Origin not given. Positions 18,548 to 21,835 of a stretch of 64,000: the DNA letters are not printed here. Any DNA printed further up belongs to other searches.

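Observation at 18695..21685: GT-C membrane glycosyltransferase fused to tandem PA14 domains with a coiled-coil insertion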

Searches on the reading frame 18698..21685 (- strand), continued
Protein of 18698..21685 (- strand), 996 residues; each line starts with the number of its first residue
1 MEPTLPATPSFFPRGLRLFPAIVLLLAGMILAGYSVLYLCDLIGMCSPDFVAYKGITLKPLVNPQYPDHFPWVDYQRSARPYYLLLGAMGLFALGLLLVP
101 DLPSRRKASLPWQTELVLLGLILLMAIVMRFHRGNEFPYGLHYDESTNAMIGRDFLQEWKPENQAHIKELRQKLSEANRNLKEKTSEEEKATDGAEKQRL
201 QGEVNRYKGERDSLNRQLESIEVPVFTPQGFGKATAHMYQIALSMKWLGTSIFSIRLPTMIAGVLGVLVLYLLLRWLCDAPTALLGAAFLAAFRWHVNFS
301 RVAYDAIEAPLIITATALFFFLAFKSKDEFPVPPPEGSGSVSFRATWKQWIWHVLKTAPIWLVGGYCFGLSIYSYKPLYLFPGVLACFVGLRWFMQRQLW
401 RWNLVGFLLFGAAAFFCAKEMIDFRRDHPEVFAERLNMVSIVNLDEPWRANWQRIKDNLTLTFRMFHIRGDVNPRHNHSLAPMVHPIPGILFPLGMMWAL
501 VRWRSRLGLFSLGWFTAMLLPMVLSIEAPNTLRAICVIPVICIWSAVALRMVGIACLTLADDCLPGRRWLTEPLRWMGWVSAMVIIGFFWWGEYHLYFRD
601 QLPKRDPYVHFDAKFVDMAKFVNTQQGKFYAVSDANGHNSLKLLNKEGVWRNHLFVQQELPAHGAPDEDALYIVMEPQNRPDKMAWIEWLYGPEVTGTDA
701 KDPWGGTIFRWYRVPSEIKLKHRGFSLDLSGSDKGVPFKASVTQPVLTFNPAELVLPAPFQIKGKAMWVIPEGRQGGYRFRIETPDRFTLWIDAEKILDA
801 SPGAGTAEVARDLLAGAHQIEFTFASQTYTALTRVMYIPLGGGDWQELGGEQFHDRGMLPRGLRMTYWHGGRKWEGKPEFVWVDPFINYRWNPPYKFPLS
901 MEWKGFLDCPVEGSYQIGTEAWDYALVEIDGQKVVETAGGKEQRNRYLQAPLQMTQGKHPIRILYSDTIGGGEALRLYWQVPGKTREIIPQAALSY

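Call 47: find_encoding_contigs(protein=P0021, flank=8000, max_places=2)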
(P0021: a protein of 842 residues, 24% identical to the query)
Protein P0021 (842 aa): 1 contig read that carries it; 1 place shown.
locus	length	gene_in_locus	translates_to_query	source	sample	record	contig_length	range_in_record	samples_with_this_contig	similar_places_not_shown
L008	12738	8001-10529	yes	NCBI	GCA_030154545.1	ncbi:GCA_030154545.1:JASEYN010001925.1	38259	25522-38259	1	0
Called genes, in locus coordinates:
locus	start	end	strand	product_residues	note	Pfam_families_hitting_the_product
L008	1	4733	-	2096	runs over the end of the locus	PF10060:DUF2298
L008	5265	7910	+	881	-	PF13231:PMT_2 (weak), PF07691:PA14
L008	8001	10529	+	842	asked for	PF13231:PMT_2 (weak), PF07691:PA14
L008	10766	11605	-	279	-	PF00165:HTH_AraC (faint), PF12833:HTH_18, PF06445:GyrI-like, PF14526:Cass2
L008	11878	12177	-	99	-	PF15731:MqsA_antitoxin, PF13560:HTH_31 (weak), PF01381:HTH_3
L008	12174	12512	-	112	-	PF06296:RelE (weak)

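Call 64: list_cluster_members(proteins=[P0003, P0004, P0013, P0021, P0016, P0018])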
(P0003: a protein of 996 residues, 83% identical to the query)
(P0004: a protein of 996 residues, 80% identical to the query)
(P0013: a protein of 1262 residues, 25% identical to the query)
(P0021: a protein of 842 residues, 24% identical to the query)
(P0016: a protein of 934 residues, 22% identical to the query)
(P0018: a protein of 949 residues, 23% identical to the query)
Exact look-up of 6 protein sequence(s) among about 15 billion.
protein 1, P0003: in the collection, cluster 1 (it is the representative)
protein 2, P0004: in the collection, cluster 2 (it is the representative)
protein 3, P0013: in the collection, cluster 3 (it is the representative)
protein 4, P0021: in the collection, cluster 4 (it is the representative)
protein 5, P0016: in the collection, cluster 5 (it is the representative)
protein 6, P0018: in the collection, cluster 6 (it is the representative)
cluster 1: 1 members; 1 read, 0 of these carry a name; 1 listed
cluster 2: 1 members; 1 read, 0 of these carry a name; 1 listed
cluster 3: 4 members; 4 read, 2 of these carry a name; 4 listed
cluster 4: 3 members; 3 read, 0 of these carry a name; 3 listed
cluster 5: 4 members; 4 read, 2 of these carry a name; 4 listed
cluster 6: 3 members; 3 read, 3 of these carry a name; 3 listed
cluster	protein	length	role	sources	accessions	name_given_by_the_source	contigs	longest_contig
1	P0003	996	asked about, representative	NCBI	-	-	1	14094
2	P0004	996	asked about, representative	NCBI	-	-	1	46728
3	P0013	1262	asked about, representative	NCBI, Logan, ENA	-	-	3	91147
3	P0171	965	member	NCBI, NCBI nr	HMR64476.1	MAG TPA: PA14 domain-containing protein, partial [Anaerolineae bacterium] | PA14 domain-containing protein [Anaerolineae bacterium]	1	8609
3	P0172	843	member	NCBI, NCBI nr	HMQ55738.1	MAG TPA: PA14 domain-containing protein, partial [Anaerolineae bacterium] | PA14 domain-containing protein [Anaerolineae bacterium]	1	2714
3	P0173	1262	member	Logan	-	-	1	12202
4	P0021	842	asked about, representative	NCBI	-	-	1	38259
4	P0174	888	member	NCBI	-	-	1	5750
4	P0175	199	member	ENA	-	-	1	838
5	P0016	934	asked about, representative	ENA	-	-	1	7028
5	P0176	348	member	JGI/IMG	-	hypothetical protein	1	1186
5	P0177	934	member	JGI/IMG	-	4-amino-4-deoxy-L-arabinose transferase-like glycosyltransferase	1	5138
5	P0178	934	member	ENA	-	-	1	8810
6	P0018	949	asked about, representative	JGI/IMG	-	hypothetical protein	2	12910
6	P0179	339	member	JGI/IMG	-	hypothetical protein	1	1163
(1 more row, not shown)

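Call 72: find_homologous_proteins(query=A1, max_evalue=1e-60)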
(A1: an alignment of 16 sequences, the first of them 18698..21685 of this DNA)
Query A1 (16 sequences) (996 aa, profile of the alignment): 24 proteins with E <= 1e-60 among 8000 candidates.
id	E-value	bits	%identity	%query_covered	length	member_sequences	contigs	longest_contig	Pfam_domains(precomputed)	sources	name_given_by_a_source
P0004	0.0e+0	1404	80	100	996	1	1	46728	PF07691.18,PF13231.13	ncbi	-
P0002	0.0e+0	1402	84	100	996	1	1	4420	PF07691.18,PF13231.13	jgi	jgi:4-amino-4-deoxy-L-arabinose transferase-like glycosyltransferase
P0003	0.0e+0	1395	83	100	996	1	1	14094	PF07691.18,PF13231.13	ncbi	-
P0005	0.0e+0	1387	79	100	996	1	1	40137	PF07691.18,PF13231.13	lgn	-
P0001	0.0e+0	1376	100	100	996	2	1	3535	PF07691.18,PF13231.13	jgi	-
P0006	0.0e+0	1291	63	99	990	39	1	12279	PF07691.18,PF13231.13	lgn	-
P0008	0.0e+0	1245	54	99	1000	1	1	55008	PF07691.18,PF13231.13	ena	-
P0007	0.0e+0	1237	63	97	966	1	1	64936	PF07691.18,PF13231.13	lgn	-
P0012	0.0e+0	1079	27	76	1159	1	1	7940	PF07691.18,PF01436.28,PF25021.2,PF08450.19,PF13231.13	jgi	jgi:4-amino-4-deoxy-L-arabinose transferase-like glycosyltransferase/streptogramin lyase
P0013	0.0e+0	1050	25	93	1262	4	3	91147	PF07691.18,PF01436.28,PF13231.13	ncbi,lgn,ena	-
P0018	0.0e+0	1014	23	76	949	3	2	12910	PF07691.18,PF13231.13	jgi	jgi:hypothetical protein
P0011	1.1e-297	1008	26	79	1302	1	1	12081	PF07691.18,PF17170.11,PF24684.2,PF01436.28,PF25021.2,PF08450.19,PF13231.13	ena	-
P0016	3.1e-284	964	22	76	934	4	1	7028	PF07691.18,PF13231.13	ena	-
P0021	2.3e-263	895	24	34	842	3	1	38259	PF07691.18,PF13231.13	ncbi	-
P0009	2.5e-214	732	83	56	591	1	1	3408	PF13231.13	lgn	-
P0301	9.6e-101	356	20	79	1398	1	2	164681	PF07691.18,PF01436.28,PF08450.19,PF13231.13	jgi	jgi:DNA-binding beta-propeller fold protein YncE/4-amino-4-deoxy-L-arabinose transferase-like glycos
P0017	3.7e-90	321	30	34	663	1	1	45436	PF02366.25,PF13231.13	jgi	jgi:hypothetical protein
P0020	1.2e-86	310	29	33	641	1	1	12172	PF02366.25,PF13231.13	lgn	-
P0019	3.5e-81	292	26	43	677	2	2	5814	PF02366.25,PF13231.13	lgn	-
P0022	1.8e-75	273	28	33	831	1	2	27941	PF13231.13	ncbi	-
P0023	2.5e-73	266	25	41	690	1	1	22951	PF13231.13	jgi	jgi:4-amino-4-deoxy-L-arabinose transferase-like glycosyltransferase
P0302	6.7e-69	251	22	33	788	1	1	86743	PF13231.13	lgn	-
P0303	7.3e-68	248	25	31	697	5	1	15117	PF13231.13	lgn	-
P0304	2.9e-65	239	23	32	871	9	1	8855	PF13231.13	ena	-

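Call 73: find_encoding_contigs(protein=P0005, flank=7000, max_places=2)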
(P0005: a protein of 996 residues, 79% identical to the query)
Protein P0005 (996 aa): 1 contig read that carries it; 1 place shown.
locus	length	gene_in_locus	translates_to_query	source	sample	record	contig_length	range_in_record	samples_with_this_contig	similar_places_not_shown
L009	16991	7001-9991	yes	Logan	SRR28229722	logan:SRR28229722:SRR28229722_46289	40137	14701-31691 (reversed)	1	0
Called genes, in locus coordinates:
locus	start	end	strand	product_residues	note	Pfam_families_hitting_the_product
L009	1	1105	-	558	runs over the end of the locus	PF12801:Fer4_5, PF00037:Fer4 (faint), PF12838:Fer4_7 (faint), PF13484:Fer4_16 (faint), PF12801:Fer4_5, PF12837:Fer4_6 (faint), PF13237:Fer4_10 (faint), PF13187:Fer4_9 (weak)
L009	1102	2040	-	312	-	PF04015:DUF362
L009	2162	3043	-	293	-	-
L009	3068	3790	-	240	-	PF04298:Zn_peptidase_2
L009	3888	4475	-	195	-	PF08334:T2SSG (weak)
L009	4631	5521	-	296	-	PF01040:UbiA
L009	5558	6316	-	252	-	PF00149:Metallophos (weak), PF12850:Metallophos_2 (faint)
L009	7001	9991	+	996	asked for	PF13231:PMT_2, PF07691:PA14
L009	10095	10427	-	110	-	PF14595:Thioredoxin_9 (weak), PF00085:Thioredoxin, PF13098:Thioredoxin_2, PF13905:Thioredoxin_8 (faint)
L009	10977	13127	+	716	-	PF03796:DnaB_C, PF06745:ATPase (weak)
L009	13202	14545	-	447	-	PF01595:CNNM, PF00571:CBS, PF03471:CorC_HlyC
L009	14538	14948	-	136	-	PF02130:YbeY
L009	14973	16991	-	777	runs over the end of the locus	PF07697:7TMR-HDED, PF07698:7TM-7TMR_HD, PF01966:HD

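Call 74: find_encoding_contigs(protein=P0006, flank=7000, max_places=2)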
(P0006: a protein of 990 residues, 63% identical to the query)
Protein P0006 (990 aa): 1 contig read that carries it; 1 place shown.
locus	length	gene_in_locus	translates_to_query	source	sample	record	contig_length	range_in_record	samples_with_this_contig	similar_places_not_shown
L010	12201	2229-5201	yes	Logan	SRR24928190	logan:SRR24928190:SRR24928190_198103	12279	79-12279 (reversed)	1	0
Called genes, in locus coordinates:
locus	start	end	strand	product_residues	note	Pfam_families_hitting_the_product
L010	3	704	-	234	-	?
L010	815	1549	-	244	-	-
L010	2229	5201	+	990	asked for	PF13231:PMT_2, PF07691:PA14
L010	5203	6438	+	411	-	PF00083:Sugar_tr, PF06779:MFS_4, PF12832:MFS_1_like, PF13347:MFS_2 (weak), PF07690:MFS_1, PF05977:MFS_3 (faint), PF03209:PUCC (weak), PF07690:MFS_1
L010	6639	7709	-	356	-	PF03054:tRNA_Me_trans, PF20259:tRNA_Me_trans_M, PF20258:tRNA_Me_trans_C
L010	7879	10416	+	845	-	-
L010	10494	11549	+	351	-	PF01547:SBP_bac_1, PF13531:SBP_bac_11, PF13416:SBP_bac_8, PF13343:SBP_bac_6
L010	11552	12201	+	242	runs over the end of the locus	?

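Call 76: search_protein_families(library=ncbifam, proteins=[L002:7740-8627:-, L002:8667-9500:-], max_evalue=0.001)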
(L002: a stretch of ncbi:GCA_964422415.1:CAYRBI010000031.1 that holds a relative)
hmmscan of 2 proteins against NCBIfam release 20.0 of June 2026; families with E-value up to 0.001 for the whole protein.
L002:7740-8627:- (296 aa): 39 families (the best 25 are shown)
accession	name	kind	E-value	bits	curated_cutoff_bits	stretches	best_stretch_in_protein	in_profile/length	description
NF009523.0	PRK12884.1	equivalog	1.7e-38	132.4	269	1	41-285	36-273/279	prenyltransferase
NF005742.0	PRK07566.1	equivalog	4.1e-38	131.2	313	1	2-290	29-311/315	chlorophyll synthase ChlG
TIGR01476.1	chlor_syn_BchG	subfamily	1.7e-33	116.3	212.3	1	4-289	3-282/283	(bacterio)chlorophyll synthase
NF009525.0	PRK12887.1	equivalog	2.5e-32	112.4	226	1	2-250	15-268/310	homogentisate phytyltransferase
NF009521.0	PRK12882.1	equivalog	2.2e-29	102.6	296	1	2-255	6-248/280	geranylgeranylglycerol-phosphate geranylgeranyltransferase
TIGR01475.1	ubiA_other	subfamily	3.9e-28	98.7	180.8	1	41-264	35-253/282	UbiA-like polyprenyltransferase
NF009522.0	PRK12883.1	equivalog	4.6e-24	85.4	353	1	2-284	4-268/279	geranylgeranylglycerol-phosphate geranylgeranyltransferase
TIGR02056.1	ChlG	equivalog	4.6e-22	79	436.45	1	5-226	20-244/306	chlorophyll synthase ChlG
NF009058.0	PRK12392.1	subfamily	6.3e-22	78.1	494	1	2-246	15-264/333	bacteriochlorophyll c synthase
NF009513.0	PRK12872.1-3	equivalog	1.3e-20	74.2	288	1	43-257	54-261/293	prenyltransferase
NF009526.0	PRK12888.1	equivalog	7.7e-17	61.6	364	1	22-249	37-254/301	4-hydroxybenzoate octaprenyltransferase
NF009524.0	PRK12886.1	equivalog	2e-16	60.2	387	1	42-265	46-258/291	prenyltransferase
NF035940.1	prenyl_rel_EboC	equivalog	2.7e-16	59.8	250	1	4-185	2-177/292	UbiA-like protein EboC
TIGR01474.1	ubiA_proteo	equivalog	1.3e-15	57.7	275.45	1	25-265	28-258/282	4-hydroxybenzoate octaprenyltransferase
TIGR01473.1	cyoE_ctaB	equivalog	2e-15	57.3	210.3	1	28-285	24-277/281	heme o synthase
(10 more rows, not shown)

L002:8667-9500:- (278 aa): 2 families
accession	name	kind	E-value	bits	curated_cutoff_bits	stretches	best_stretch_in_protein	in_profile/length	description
NF003743.0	PRK05340.1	equivalog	3.2e-30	105.1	134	1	38-269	3-232/242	UDP-2,3-diacylglucosamine diphosphatase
TIGR01854.1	lipid_A_lpxH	equivalog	5.3e-21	75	190.35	1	40-265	2-225/231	UDP-2,3-diacylglucosamine diphosphatase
